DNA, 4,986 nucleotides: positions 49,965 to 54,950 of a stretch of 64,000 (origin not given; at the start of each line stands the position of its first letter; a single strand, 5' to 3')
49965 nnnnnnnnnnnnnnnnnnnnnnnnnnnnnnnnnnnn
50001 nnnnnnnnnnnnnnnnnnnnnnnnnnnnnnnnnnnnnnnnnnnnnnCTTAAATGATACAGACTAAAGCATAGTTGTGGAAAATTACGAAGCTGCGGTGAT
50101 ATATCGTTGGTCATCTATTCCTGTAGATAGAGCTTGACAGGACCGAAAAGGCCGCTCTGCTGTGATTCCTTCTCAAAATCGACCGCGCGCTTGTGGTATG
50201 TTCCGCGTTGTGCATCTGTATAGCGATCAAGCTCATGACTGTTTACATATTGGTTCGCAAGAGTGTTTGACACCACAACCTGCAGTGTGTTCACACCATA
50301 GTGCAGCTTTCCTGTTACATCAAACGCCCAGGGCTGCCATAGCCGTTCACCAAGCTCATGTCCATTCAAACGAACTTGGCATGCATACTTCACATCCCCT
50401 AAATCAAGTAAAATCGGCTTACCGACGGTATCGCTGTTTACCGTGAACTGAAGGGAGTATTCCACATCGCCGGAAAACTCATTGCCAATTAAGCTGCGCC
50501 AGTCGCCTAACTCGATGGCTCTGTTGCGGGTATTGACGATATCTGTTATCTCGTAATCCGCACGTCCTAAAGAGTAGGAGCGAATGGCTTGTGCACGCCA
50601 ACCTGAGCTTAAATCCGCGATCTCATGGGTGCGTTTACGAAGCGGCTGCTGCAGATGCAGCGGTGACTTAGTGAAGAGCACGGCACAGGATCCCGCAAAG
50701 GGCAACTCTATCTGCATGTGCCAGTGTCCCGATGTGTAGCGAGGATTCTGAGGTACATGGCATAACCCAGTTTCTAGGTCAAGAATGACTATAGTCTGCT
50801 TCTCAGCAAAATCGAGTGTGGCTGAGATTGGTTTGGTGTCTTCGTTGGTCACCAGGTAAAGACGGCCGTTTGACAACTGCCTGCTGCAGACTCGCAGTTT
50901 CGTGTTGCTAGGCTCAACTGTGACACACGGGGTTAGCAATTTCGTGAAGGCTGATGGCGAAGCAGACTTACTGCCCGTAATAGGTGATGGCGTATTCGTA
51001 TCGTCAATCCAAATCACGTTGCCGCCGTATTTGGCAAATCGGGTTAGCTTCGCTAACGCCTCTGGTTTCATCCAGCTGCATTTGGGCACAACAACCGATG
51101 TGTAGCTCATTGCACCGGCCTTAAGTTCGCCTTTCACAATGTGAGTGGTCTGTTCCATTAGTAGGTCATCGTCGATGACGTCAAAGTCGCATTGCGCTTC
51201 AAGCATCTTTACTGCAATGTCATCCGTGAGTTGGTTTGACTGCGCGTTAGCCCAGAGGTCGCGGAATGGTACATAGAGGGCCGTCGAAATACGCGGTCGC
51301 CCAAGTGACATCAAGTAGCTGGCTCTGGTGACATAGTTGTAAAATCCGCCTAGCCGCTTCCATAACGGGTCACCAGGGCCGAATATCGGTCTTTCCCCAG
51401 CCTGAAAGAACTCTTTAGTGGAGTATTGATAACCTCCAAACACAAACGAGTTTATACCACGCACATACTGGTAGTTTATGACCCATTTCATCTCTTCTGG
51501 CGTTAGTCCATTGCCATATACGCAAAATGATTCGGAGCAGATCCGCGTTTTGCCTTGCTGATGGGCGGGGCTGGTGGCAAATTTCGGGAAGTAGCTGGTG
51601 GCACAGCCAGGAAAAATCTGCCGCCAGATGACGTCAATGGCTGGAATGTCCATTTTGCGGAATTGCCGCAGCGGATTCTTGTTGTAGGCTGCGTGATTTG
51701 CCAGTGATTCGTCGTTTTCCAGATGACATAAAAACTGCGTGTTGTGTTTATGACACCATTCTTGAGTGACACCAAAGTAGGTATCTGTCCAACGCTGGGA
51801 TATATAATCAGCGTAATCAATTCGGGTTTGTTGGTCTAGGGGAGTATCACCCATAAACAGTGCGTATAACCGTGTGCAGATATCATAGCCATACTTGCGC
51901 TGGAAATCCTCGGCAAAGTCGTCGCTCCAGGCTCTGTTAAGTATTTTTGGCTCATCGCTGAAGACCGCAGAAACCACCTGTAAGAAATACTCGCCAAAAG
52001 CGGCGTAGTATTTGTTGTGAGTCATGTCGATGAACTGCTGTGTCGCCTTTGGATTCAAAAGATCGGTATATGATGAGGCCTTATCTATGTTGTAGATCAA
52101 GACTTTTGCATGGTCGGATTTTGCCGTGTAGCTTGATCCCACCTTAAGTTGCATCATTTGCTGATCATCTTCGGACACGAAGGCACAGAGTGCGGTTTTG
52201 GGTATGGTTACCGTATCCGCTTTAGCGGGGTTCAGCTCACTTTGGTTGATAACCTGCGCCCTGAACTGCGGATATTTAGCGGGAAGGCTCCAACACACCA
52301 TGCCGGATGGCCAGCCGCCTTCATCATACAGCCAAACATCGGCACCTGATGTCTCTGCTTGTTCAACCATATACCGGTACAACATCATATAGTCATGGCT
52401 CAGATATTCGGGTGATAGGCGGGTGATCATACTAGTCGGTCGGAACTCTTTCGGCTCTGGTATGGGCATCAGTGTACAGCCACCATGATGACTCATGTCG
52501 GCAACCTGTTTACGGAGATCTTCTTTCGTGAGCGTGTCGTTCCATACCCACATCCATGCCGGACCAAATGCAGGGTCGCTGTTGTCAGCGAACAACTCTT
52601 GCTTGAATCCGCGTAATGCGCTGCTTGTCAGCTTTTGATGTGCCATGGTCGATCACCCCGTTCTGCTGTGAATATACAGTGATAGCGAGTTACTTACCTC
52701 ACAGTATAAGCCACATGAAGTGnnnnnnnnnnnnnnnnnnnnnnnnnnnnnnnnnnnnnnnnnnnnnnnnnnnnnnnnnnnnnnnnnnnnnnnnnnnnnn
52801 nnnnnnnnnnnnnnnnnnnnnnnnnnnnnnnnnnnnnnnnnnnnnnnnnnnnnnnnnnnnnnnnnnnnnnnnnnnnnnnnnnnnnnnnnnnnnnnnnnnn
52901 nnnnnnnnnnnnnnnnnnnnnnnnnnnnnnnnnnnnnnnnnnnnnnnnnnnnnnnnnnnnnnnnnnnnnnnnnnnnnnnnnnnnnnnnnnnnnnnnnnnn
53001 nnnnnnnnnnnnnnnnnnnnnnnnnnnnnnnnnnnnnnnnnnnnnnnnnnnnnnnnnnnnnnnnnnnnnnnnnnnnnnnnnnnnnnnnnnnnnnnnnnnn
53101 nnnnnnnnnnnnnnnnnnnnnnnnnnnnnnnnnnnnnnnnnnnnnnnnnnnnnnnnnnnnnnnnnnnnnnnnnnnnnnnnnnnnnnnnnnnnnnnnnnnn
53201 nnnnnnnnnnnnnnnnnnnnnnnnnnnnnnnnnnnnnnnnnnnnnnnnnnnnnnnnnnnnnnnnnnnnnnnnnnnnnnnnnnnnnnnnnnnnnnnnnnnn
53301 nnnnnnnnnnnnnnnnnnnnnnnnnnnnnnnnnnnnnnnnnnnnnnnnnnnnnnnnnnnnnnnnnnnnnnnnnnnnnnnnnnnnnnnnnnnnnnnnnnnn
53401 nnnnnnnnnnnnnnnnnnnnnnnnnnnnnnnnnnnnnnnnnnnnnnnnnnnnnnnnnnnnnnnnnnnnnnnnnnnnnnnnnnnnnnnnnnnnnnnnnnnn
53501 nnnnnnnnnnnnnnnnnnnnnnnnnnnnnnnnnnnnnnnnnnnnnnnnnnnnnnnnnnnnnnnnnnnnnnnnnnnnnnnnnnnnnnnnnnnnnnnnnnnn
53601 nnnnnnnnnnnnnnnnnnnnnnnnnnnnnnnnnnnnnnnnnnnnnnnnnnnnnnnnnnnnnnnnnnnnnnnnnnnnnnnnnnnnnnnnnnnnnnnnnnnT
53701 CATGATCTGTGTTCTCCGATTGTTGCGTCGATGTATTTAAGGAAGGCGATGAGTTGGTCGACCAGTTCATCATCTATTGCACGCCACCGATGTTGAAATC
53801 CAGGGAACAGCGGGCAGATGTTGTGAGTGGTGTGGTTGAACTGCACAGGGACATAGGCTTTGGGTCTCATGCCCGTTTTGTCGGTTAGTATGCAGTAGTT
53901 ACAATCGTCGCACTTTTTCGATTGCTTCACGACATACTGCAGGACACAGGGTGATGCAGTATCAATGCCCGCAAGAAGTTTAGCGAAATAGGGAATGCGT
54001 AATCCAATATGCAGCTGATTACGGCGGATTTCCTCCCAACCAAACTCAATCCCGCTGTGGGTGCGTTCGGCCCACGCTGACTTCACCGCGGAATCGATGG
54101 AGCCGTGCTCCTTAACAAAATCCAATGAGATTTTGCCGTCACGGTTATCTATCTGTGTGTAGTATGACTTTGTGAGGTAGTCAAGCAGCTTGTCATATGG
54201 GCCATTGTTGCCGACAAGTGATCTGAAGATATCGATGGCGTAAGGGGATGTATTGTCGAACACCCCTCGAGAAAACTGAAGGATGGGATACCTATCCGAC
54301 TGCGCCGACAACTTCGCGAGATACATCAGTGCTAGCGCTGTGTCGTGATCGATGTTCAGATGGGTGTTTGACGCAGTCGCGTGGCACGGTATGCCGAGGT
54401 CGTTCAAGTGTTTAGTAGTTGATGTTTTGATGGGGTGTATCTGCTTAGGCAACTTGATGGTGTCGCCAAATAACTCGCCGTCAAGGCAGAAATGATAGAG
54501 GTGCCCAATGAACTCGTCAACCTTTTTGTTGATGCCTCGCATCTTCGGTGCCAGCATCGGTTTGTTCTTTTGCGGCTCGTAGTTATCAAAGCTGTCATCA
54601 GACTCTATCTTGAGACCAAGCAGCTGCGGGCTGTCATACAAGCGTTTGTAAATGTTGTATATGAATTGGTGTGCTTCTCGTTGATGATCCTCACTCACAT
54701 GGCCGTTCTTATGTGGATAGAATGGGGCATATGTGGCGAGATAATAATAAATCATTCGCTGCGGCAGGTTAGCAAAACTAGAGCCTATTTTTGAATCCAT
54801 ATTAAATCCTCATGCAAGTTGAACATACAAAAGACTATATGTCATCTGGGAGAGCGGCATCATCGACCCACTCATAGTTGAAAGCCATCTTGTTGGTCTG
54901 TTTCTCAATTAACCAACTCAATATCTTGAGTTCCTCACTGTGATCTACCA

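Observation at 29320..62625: CAZyme-dense locus whose enzyme set points at plant glycoprotein (extensin / arabinogalactan-protein) or pectic side-chain degradation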

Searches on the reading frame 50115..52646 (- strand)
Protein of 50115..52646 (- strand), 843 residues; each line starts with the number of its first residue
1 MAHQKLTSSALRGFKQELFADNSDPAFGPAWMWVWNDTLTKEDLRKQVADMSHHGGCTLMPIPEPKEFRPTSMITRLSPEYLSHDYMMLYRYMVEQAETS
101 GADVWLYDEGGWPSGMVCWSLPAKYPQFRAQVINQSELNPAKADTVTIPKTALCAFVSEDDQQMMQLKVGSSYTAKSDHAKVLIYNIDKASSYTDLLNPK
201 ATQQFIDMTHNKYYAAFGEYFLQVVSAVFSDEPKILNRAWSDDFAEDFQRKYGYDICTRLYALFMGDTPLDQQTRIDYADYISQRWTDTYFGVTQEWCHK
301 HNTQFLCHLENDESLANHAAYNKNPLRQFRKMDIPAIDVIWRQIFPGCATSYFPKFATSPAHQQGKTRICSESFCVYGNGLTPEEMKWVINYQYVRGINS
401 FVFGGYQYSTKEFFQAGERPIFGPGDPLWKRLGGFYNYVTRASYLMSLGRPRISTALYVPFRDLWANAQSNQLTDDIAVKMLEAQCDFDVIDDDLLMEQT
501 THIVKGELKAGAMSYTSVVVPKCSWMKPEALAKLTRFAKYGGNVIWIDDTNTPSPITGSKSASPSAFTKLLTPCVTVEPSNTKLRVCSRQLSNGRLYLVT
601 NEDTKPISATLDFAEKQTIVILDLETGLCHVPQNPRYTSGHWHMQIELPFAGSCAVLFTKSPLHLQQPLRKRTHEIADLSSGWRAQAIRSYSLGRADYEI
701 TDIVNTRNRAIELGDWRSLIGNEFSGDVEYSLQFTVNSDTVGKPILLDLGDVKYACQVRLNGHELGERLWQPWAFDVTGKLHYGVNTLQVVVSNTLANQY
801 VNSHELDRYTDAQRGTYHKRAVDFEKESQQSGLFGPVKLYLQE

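Call 4: search_protein_families(library=pfam, proteins=[window:50115-52646:-], max_evalue=0.001)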
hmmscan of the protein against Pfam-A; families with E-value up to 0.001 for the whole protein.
window:50115-52646:- (843 aa): 3 families
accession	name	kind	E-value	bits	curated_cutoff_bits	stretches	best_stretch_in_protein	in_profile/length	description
PF17132.9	Glyco_hydro_106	-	5.5e-22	78.5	29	1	195-553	269-631/743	alpha-L-rhamnosidase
PF22666.2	Glyco_hydro_2_N2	-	4.2e-07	30.6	27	1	727-807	49-132/167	Glycosyl hydrolase 2 galactose-binding domain-like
PF02837.24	Glyco_hydro_2_N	-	0.0009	19.7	28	0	724-805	63-146/169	Glycosyl hydrolases family 2, sugar binding domain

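Call 9: search_protein_families(library=ncbifam, proteins=[window:50115-52646:-], max_evalue=0.01)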
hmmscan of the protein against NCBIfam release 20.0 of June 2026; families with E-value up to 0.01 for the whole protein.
window:50115-52646:- (843 aa): 3 families
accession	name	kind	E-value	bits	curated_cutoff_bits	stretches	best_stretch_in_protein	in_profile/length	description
NF049897.1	AlphaRhamBT4145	equivalog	1.7e-38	132.2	1300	2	211-571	212-594/897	alpha-L-rhamnosidase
NF045579.1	rhamnoside_JR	domain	2.8e-13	50.1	50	1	724-802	38-118/123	glycosylhydrolase-like jelly roll fold domain-containing protein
NF052611.1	beta_gal_Bga2A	equivalog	0.0023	15.9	999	1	729-800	116-189/1007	beta-galactosidase, LacZ type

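Call 20: search_solved_structures(query=window:50115-52646:-, max_evalue=0.001)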
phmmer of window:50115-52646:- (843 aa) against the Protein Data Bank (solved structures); distinct sequences matched with E-value up to 0.001: 3.
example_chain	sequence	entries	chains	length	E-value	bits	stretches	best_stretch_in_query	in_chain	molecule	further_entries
6q2f_A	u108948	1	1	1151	1.9e-15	59.5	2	583-839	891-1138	Glycoside hydrolase family protein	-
5mqm_A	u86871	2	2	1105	2e-14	56.2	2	195-458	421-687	Glycosyl hydrolases family 2, sugar binding domain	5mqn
5mwk_A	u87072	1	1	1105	2.1e-14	56.1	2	195-458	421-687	Glycoside hydrolase family 2, sugar binding protein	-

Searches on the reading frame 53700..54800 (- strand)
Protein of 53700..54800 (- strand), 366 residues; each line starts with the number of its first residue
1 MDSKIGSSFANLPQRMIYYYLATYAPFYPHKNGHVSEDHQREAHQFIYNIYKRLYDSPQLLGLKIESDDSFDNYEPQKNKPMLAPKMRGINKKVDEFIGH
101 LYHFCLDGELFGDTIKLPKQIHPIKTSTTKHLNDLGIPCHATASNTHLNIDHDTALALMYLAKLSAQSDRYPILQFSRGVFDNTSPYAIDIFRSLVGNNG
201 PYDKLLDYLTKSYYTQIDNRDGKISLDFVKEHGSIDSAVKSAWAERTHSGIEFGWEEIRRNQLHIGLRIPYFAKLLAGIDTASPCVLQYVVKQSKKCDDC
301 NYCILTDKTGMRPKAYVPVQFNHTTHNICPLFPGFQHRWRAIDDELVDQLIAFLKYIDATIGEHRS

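Call 4: search_protein_families(library=pfam, proteins=[window:53700-54800:-], max_evalue=0.001)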
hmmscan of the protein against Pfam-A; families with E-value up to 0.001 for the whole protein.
window:53700-54800:- (366 aa): 0 families

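Call 9: search_protein_families(library=ncbifam, proteins=[window:53700-54800:-], max_evalue=0.01)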
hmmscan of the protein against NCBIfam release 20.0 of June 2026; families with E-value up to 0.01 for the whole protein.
window:53700-54800:- (366 aa): 0 families

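Call 50: search_protein_families(library=pfam, proteins=[window:53700-54800:-], max_evalue=5)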
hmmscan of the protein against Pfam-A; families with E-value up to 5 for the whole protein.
window:53700-54800:- (366 aa): 1 family
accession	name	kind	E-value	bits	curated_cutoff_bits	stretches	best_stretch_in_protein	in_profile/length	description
PF05553.16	DUF761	-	0.14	12.2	22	0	89-99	3-13/36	Cotton fibre expressed protein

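Call 94: search_protein_representatives(protein=window:53700-54800:-)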
Query: 366 residues. Proteins with E-value up to 0.001 (for the whole library): 226; up to 1e-10: 148; up to 1e-30: 52. The best 150 are listed.
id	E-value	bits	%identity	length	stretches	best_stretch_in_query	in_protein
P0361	4.9e-245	829.1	100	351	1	16-366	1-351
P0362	1.1e-84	301.4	40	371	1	6-359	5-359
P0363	1.7e-77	277.7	42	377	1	5-359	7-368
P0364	2.2e-70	254.3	36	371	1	1-363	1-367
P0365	1.7e-60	221.8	38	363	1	8-358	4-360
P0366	5.0e-60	220.3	36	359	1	8-364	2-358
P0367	1.6e-57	212.0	39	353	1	9-359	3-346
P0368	1.3e-53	199.2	33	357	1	8-358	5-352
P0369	1.9e-53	198.6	33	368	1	7-362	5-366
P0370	9.0e-52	193.1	35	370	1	8-362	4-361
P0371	4.9e-51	190.7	31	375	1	8-358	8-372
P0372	5.9e-51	190.4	33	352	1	9-361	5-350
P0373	9.8e-51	189.7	38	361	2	50-320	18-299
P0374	2.8e-50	188.2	34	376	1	11-361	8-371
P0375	2.2e-49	185.2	32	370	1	8-361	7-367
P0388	1.5e-41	159.5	32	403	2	165-359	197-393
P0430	8.4e-25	104.3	28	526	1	8-359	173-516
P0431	1.5e-24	103.5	30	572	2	175-360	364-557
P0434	1.9e-23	99.9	27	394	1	8-358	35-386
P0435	2.5e-23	99.5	26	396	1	4-352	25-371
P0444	8.0e-21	91.3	26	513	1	6-348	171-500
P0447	2.8e-20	89.5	26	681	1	7-356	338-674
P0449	4.3e-20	88.9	25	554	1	3-351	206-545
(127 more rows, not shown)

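Call 95: search_protein_families(library=pfam, proteins=[P0430, P0431, P0444, P0447, P0449, P0362, P0364, P0388, P0434, P0435], max_evalue=0.01)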
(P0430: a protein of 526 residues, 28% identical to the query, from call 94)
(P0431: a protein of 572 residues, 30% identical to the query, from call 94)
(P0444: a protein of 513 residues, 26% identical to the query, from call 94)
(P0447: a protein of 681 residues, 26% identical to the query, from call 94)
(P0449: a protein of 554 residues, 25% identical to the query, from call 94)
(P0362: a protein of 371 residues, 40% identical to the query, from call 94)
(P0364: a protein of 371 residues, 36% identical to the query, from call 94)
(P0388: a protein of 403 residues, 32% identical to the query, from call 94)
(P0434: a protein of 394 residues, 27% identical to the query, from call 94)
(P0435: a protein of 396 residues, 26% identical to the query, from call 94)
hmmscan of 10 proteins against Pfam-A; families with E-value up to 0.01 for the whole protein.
P0430 (526 aa): 0 families

P0431 (572 aa): 1 family
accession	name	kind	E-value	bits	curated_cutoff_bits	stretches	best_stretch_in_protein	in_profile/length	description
PF00977.27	His_biosynth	-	3.9e-15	56.3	23.6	1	12-197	23-226/228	Histidine biosynthesis protein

P0444 (513 aa): 0 families

P0447 (681 aa): 0 families

P0449 (554 aa): 1 family
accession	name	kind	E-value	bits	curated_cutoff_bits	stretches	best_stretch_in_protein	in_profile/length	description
PF14526.11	Cass2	-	0.0021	18.7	27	0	8-130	1-120/150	Integron-associated effector binding protein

P0362 (371 aa): 0 families

P0364 (371 aa): 0 families

P0388 (403 aa): 0 families

P0434 (394 aa): 0 families

P0435 (396 aa): 0 families
